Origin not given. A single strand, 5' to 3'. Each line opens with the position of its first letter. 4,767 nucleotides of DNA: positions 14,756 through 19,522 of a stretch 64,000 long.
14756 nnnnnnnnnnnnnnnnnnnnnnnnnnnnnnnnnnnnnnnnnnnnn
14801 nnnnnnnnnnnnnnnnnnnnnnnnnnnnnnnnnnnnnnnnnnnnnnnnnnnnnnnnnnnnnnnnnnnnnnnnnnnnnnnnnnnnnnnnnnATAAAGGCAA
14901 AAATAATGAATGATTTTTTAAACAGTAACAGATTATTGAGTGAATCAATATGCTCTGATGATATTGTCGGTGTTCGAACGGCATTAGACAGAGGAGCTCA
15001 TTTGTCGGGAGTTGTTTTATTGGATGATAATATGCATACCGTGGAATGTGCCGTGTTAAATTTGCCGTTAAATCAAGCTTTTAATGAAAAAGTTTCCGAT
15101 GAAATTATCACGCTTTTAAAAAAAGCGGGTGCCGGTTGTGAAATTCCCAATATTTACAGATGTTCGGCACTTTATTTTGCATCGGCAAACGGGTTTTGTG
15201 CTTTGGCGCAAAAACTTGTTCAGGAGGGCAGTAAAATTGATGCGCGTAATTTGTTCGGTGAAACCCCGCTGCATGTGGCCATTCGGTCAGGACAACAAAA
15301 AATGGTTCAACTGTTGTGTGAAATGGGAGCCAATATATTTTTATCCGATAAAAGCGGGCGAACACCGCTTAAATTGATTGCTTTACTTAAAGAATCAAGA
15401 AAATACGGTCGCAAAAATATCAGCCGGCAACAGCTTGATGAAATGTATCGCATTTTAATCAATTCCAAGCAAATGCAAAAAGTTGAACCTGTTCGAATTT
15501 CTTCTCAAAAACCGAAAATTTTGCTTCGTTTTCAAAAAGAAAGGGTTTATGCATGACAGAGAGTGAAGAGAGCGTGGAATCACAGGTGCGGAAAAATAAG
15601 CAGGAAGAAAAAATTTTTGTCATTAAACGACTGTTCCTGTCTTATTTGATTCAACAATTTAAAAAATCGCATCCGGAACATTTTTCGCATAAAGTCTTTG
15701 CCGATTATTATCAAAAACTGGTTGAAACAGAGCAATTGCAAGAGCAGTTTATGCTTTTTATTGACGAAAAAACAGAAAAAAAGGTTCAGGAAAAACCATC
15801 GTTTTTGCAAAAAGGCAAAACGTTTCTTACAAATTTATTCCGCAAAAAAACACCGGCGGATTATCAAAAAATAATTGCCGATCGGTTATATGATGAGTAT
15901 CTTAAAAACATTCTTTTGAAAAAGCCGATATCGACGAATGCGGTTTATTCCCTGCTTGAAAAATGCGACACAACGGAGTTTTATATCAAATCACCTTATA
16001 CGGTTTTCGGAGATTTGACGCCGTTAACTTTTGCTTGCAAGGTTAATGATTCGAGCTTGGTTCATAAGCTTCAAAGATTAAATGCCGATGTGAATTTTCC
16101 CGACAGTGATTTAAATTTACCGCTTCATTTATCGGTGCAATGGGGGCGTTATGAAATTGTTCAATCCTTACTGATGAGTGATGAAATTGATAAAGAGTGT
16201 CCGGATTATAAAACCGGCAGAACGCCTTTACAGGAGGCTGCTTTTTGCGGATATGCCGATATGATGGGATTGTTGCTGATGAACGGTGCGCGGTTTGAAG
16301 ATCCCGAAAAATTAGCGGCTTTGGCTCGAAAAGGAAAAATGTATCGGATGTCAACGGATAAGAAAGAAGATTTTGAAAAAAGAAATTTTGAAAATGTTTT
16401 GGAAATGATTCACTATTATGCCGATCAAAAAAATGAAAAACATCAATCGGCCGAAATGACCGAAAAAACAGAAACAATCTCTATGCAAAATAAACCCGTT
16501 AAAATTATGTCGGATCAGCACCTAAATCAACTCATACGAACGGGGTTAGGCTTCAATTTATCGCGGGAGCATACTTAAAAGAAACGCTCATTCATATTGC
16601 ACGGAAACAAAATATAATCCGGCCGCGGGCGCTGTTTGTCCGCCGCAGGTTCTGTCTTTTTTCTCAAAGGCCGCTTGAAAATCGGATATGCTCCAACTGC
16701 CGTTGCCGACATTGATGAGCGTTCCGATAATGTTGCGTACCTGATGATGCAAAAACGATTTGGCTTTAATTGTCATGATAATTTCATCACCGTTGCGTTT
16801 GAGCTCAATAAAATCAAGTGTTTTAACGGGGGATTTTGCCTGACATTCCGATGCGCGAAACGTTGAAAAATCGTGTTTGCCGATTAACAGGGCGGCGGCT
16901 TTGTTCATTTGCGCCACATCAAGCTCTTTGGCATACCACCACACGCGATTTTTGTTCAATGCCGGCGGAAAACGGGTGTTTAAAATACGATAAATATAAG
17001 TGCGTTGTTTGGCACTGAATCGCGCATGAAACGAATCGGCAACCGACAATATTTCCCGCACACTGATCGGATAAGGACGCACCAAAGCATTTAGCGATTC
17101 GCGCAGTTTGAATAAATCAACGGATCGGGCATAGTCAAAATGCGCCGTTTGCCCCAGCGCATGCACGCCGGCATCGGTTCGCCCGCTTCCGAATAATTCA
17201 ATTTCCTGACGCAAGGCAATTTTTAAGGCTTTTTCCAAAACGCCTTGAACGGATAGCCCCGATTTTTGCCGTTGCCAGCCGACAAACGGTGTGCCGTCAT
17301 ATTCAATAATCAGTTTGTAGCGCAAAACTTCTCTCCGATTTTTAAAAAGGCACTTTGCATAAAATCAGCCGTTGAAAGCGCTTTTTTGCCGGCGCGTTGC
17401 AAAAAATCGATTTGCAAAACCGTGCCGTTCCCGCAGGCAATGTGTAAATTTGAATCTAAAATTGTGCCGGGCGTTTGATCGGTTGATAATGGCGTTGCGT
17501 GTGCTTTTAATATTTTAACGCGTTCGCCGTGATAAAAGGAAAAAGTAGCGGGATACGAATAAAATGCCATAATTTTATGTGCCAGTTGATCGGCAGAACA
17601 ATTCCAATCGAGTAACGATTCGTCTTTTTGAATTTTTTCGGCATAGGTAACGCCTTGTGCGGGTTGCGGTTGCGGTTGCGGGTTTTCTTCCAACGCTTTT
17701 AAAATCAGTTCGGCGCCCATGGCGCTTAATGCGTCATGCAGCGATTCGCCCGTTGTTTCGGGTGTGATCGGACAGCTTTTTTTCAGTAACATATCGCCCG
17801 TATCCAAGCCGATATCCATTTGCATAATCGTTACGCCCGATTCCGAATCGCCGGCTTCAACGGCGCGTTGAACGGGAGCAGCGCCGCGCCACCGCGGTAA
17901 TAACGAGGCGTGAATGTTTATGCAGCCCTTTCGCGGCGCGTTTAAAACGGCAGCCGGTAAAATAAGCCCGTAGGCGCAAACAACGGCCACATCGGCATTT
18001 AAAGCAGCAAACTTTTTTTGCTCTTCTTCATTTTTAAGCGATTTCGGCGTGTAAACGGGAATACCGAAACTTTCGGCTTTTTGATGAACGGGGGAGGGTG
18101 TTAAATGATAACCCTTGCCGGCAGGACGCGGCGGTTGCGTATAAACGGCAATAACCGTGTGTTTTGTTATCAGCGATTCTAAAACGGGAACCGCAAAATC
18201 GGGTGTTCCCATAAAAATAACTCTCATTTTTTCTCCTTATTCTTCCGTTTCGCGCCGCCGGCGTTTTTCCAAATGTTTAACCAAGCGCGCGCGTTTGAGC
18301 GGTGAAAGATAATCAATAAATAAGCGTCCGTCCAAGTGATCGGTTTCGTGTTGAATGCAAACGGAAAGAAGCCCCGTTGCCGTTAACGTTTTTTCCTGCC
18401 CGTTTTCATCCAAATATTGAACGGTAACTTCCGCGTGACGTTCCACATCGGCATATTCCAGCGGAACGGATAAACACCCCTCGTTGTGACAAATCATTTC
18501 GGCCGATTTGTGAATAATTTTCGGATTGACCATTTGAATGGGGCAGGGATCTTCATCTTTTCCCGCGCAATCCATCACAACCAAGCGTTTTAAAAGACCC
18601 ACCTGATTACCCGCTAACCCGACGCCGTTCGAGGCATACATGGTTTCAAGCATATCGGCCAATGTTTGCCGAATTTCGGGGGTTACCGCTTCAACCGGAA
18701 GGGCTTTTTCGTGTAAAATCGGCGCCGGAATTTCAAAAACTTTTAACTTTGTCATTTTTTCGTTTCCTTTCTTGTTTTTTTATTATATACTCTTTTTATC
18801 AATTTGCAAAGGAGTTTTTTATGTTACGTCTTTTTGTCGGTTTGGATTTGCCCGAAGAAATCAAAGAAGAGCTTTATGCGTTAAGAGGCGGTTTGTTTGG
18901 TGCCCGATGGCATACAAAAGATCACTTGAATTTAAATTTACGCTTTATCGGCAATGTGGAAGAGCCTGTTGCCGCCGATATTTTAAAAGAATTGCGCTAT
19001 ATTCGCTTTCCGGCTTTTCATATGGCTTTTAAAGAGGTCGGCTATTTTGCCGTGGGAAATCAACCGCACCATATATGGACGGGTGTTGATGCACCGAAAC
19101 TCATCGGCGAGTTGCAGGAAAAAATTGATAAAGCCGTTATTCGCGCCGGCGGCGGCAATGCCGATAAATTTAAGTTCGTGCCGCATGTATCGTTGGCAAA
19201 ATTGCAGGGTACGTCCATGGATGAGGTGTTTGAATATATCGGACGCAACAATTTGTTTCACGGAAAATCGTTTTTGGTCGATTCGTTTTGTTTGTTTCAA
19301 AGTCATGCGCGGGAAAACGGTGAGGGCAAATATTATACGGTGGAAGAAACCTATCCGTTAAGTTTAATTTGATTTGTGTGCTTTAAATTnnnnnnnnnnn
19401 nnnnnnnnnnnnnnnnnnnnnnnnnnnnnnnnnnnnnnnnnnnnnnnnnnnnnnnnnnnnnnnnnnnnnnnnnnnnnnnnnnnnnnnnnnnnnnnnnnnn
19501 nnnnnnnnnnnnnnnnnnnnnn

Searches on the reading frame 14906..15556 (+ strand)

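Call 41: search_protein_families(library=pfam, proteins=[window:14906-15556:+], max_evalue=0.01)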
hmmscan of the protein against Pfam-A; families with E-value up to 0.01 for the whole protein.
window:14906-15556:+ (216 aa): 5 families
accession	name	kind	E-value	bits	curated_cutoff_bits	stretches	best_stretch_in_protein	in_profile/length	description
PF12796.13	Ank_2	-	2e-26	92.8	27.3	2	89-160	1-68/90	Ankyrin repeats (3 copies)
PF00023.36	Ank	-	1.4e-11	44.4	21.1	1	118-149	2-33/33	Ankyrin repeat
PF13637.12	Ank_4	-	4.7e-09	36.7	22.7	2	101-137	13-49/50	Ankyrin repeats (many copies)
PF13857.12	Ank_5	-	4.4e-08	33.8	27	1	105-157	2-55/56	Ankyrin repeats (many copies)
PF13606.12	Ank_3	-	8e-08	32.3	22.3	1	117-144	1-28/30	Ankyrin repeat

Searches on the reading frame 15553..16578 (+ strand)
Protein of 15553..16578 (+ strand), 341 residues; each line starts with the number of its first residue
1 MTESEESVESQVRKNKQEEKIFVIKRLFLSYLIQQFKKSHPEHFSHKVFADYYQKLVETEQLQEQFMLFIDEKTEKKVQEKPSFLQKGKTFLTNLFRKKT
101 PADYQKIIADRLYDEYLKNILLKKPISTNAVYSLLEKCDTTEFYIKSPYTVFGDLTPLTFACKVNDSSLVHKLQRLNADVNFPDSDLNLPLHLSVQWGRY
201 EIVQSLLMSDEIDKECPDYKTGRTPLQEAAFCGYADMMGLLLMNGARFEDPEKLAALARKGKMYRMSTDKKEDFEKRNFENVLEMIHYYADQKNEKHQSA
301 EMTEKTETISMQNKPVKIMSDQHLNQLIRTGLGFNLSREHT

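Call 41: search_protein_families(library=pfam, proteins=[window:15553-16578:+], max_evalue=0.01)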
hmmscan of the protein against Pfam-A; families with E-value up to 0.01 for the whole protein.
window:15553-16578:+ (341 aa): 5 families
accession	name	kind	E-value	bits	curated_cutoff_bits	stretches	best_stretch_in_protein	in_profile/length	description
PF12796.13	Ank_2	-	2.5e-18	66.8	27.3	2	158-248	1-86/90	Ankyrin repeats (3 copies)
PF00023.36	Ank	-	1.8e-12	47.2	21.1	1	222-246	2-26/33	Ankyrin repeat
PF13606.12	Ank_3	-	1.5e-09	37.6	22.3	0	222-246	2-26/30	Ankyrin repeat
PF13857.12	Ank_5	-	0.0001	23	27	0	177-207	6-36/56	Ankyrin repeats (many copies)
PF13637.12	Ank_4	-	0.00014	22.6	22.7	0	177-206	20-49/50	Ankyrin repeats (many copies)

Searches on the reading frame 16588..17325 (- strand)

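Call 41: search_protein_families(library=pfam, proteins=[window:16588-17325:-], max_evalue=0.01)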
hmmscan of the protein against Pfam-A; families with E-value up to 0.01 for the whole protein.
window:16588-17325:- (245 aa): 1 family
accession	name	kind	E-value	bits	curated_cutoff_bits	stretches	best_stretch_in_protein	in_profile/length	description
PF01416.25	PseudoU_synth_1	-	4.7e-39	133.6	23.3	2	143-245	1-108/108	tRNA pseudouridine synthase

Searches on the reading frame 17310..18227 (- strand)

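Call 41: search_protein_families(library=pfam, proteins=[window:17310-18227:-], max_evalue=0.01)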
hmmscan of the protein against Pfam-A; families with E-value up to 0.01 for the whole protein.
window:17310-18227:- (305 aa): 2 families
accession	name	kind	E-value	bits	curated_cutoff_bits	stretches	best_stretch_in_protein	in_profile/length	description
PF00551.24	Formyl_trans_N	-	1.9e-47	161.8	26.1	1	1-178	1-180/181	Formyl transferase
PF02911.23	Formyl_trans_C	-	5.1e-22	78.4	21.1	1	198-292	1-98/100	Formyl transferase, C-terminal domain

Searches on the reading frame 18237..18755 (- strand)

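Call 41: search_protein_families(library=pfam, proteins=[window:18237-18755:-], max_evalue=0.01)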
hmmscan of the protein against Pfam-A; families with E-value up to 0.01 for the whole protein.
window:18237-18755:- (172 aa): 1 family
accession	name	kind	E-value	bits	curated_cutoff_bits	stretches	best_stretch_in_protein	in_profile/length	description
PF01327.26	Pep_deformylase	-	1.1e-52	178.2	22.8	1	4-155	2-155/156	Polypeptide deformylase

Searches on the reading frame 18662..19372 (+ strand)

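Call 41: search_protein_families(library=pfam, proteins=[window:18662-19372:+], max_evalue=0.01)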
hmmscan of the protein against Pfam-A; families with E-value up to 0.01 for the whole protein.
window:18662-19372:+ (236 aa): 2 families
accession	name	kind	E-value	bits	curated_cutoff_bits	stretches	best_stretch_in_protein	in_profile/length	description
PF02834.22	LigT_PEase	-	8.1e-13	48.8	23.3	1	61-138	1-86/87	LigT like Phosphoesterase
PF13563.12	2_5_RNA_ligase2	-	3.5e-09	37.3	27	1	64-215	2-149/152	2'-5' RNA ligase superfamily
